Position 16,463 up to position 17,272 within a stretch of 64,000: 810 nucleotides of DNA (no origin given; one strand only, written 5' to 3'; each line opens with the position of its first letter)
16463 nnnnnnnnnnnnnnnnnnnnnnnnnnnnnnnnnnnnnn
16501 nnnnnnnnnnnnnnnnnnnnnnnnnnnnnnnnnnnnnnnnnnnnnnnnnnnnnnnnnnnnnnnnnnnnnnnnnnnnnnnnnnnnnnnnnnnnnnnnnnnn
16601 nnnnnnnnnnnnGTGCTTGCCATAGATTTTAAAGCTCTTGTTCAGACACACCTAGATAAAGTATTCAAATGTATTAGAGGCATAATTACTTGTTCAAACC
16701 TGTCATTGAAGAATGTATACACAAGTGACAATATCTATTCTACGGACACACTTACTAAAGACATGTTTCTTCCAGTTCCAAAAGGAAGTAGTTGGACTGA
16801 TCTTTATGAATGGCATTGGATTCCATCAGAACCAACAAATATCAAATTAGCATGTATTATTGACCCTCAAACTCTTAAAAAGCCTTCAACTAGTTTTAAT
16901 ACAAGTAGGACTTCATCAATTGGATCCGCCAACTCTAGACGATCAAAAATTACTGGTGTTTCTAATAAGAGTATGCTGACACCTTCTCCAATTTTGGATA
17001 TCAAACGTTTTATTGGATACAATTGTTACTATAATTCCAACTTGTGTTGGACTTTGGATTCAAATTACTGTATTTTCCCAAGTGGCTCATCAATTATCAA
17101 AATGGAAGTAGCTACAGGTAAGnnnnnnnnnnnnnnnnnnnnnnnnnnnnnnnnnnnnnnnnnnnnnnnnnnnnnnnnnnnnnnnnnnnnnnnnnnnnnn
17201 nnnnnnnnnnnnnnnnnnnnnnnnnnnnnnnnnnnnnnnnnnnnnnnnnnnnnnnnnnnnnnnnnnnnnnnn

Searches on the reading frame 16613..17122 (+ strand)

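Call 51: search_protein_families(library=pfam, proteins=[window:16613-17122:+], max_evalue=0.0001)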
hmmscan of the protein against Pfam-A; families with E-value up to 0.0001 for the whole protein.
window:16613-17122:+ (170 aa): 1 family
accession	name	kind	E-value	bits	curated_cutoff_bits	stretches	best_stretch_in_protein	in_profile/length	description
PF05018.18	CFA20_dom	-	8e-06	26.1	24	1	2-53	132-183/185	CFA20 domain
